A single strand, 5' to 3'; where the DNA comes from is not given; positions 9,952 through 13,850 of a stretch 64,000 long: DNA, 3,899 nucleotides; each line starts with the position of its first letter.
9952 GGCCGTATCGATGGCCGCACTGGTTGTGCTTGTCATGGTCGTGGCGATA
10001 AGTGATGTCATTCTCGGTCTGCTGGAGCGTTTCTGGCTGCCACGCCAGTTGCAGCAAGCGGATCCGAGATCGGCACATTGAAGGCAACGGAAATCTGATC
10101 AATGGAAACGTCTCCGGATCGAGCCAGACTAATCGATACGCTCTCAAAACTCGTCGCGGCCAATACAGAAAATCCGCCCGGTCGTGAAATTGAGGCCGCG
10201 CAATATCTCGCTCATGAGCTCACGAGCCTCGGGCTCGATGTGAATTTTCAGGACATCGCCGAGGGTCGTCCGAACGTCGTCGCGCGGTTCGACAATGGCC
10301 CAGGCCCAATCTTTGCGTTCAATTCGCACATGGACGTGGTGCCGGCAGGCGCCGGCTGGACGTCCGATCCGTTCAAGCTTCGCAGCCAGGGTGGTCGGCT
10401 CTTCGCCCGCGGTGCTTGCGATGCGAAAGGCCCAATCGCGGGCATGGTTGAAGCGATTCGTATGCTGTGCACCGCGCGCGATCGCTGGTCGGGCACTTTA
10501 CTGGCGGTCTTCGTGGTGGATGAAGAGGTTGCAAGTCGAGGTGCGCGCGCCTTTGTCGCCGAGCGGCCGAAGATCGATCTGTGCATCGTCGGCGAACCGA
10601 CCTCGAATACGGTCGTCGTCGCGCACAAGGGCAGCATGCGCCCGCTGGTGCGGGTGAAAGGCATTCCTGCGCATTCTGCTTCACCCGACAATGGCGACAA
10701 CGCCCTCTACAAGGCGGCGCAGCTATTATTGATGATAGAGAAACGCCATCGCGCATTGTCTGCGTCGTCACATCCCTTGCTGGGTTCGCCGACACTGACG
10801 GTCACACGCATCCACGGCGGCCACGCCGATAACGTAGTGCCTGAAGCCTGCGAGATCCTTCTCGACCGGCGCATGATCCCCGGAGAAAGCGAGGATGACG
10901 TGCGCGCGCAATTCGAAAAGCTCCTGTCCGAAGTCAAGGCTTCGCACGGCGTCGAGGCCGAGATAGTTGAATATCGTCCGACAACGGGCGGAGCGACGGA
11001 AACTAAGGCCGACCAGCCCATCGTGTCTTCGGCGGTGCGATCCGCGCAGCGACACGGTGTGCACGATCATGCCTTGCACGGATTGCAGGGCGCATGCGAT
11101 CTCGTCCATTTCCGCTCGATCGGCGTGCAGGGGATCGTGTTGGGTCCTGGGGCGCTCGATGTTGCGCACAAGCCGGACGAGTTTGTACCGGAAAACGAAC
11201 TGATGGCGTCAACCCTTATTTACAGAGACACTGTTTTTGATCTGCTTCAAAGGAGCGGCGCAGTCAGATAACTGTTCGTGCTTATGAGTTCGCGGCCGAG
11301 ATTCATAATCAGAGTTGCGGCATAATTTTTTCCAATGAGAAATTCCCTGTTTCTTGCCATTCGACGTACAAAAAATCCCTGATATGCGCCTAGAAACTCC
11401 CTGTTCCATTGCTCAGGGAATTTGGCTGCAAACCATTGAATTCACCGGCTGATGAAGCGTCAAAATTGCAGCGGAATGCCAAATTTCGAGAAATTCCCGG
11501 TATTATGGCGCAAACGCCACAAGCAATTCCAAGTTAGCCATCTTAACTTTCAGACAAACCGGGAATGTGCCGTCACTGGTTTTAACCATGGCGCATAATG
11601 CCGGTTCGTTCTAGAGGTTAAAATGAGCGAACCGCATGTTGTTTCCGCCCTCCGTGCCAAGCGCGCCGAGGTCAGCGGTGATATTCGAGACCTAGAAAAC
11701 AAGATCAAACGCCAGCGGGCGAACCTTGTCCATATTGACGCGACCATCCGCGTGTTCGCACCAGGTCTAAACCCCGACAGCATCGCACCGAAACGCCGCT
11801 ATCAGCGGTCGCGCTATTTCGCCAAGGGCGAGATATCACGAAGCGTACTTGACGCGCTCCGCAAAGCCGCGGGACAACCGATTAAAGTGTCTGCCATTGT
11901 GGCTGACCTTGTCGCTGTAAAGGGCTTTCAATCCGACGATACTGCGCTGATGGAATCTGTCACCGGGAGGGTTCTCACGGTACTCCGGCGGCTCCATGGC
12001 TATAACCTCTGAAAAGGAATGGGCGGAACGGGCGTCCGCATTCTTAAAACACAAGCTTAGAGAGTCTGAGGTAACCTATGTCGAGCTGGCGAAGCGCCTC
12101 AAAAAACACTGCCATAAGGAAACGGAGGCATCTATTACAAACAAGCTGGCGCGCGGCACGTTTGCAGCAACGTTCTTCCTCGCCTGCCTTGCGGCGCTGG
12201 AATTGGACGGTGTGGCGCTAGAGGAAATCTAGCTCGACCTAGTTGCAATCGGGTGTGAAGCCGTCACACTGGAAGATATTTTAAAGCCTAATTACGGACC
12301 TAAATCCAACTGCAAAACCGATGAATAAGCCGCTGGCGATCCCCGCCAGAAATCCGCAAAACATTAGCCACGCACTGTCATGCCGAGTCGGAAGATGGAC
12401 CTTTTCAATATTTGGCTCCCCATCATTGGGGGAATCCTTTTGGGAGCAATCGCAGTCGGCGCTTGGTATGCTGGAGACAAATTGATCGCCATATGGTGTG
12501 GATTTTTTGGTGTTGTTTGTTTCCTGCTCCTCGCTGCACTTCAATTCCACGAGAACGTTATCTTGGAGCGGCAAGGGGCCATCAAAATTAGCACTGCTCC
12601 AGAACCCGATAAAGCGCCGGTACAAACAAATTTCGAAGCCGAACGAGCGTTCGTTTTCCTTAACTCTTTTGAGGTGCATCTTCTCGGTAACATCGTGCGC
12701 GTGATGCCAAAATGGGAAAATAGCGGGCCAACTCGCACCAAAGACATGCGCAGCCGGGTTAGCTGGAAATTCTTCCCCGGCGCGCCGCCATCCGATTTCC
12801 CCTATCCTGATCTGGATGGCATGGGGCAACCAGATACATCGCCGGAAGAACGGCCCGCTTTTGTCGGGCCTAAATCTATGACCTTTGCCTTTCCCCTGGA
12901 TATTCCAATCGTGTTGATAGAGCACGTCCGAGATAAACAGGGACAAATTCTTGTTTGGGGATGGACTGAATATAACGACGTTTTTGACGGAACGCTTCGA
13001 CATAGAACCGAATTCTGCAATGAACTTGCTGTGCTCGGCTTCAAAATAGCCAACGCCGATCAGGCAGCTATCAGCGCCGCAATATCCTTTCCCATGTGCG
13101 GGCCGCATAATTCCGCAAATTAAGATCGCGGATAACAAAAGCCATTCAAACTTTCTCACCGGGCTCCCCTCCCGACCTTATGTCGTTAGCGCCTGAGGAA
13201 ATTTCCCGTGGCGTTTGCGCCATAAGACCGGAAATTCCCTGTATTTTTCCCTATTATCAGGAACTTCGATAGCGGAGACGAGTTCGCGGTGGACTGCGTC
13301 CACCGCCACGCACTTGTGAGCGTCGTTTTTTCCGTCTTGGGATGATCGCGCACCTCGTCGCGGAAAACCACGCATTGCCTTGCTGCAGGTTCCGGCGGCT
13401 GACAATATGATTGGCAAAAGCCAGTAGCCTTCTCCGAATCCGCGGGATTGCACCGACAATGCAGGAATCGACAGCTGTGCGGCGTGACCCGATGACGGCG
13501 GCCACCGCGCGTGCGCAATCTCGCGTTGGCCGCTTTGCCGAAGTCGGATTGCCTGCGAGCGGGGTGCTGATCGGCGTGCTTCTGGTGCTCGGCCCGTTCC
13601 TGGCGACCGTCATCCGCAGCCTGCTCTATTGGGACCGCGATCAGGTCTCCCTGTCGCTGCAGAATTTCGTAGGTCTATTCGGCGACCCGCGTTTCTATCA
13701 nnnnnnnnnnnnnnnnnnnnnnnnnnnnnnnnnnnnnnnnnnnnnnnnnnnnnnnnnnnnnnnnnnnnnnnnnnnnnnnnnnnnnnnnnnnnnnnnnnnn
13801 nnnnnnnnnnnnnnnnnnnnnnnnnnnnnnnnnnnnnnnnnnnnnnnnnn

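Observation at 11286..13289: A 2-kb cassette with no recombinase: two overlapping small DNA-binding-like genes plus a 2-TM membrane protein, bracketed by inverted and direct repeats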

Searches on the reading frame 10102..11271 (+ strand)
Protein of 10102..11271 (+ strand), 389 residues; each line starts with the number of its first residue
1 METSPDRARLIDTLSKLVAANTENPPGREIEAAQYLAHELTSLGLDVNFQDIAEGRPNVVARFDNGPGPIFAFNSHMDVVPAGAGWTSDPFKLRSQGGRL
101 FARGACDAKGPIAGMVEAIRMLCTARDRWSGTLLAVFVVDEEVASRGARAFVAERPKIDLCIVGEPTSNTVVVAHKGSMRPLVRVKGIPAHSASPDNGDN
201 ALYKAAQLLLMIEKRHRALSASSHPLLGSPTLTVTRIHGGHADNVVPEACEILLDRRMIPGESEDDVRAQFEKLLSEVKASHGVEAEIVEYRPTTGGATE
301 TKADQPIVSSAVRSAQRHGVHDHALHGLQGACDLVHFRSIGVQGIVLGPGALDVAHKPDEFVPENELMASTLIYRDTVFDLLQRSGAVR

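Call 5: search_protein_families(library=pfam, proteins=[window:10102-11271:+], max_evalue=1)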
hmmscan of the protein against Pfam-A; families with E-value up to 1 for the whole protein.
window:10102-11271:+ (389 aa): 5 families
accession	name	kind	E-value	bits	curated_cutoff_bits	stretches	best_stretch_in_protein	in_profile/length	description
PF01546.33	Peptidase_M20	-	1.8e-34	119.9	24.6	1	72-378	1-204/206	Peptidase family M20/M25/M40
PF07687.19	M20_dimer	-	4e-22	78.6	21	1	173-280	1-104/107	Peptidase dimerisation domain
PF04389.22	Peptidase_M28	-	7.5e-06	26.2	21.3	1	58-157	1-85/193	Peptidase family M28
PF05343.19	Peptidase_M42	-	0.016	14.7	23.2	1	105-163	132-187/292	M42 glutamyl aminopeptidase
PF04282.18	DUF438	-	0.19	12.1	25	1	259-287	9-37/67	Family of unknown function (DUF438)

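Call 48: find_related_loci(query=window:10102-11271:+, collection=metagenome_contigs, flank=5000)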
Query window:10102-11271:+ (389 aa) in metagenome_contigs; peptide patterns used: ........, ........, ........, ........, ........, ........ (x = any residue, [..] = any of these).
387 stretches matched a pattern; 53 encode a relative of the query (tblastn E <= 1e-3); 53 distinct loci.
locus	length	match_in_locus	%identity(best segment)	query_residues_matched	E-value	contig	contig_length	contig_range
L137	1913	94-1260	86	1-389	0e+0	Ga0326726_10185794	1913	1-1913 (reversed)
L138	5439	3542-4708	84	1-389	0e+0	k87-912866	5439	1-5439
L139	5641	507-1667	82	1-387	0e+0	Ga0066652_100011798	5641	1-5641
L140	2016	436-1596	82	1-387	0e+0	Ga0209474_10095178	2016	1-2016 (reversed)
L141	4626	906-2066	82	1-387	0e+0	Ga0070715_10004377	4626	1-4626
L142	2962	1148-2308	81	1-387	0e+0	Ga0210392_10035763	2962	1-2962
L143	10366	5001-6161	82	1-387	0e+0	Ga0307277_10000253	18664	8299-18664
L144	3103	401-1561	81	1-387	0e+0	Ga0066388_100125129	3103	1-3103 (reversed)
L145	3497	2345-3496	79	1-384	0e+0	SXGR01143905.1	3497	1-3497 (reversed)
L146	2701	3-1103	82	21-387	0e+0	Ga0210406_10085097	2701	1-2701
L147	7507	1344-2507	73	1-389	0e+0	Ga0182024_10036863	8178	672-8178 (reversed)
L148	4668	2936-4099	72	1-389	0e+0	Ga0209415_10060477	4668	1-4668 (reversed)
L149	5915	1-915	82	83-387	8e-173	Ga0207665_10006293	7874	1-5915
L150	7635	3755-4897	53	2-383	2e-135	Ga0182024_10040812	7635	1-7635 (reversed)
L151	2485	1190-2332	54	1-382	9e-143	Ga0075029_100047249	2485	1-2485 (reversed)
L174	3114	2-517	100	218-389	2e-113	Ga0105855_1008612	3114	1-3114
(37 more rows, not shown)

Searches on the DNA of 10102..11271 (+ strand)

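Call 88: search_rna_families(sources=[L174, L034], threshold=evalue, max_evalue=1)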
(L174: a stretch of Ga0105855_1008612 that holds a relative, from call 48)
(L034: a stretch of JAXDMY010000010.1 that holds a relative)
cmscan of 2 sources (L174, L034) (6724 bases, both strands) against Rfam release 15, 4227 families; matches with E-value up to 1: 1.
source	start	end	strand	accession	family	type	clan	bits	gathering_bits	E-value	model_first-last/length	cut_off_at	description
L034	3487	3544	+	RF01129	sR44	Gene; snRNA; snoRNA; CD-box;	-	19.6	45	0.21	1-55/55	no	Small nucleolar RNA sR44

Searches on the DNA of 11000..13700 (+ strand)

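Call 20: search_dna_similar(query=window:11272-13410:+, collection=plasmids, mode=distant, max_rows=25)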
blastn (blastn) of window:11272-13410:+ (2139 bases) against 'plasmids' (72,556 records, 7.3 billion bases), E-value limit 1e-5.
Records with a match: 1; places in all: 1; records where one place covers at least 80% of the query: 0.
Best place of each record, by identity: 80-90% 1.
By first word of the organism name: Bradyrhizobium 1.
By predicted mobility (MOB-suite, as given by PLSDB): non-mobilizable 1.
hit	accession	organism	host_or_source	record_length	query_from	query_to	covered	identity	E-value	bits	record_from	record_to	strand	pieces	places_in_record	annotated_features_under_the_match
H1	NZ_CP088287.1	Bradyrhizobium septentrionale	Glycine max cv. AC Glengarry,Cell ...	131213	899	961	3%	85.9%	4e-9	73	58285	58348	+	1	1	none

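Call 42: search_rna_families(source=window, start=11000, end=13700, threshold=evalue, max_evalue=1)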
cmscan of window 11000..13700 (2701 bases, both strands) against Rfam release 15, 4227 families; matches with E-value up to 1: 0.
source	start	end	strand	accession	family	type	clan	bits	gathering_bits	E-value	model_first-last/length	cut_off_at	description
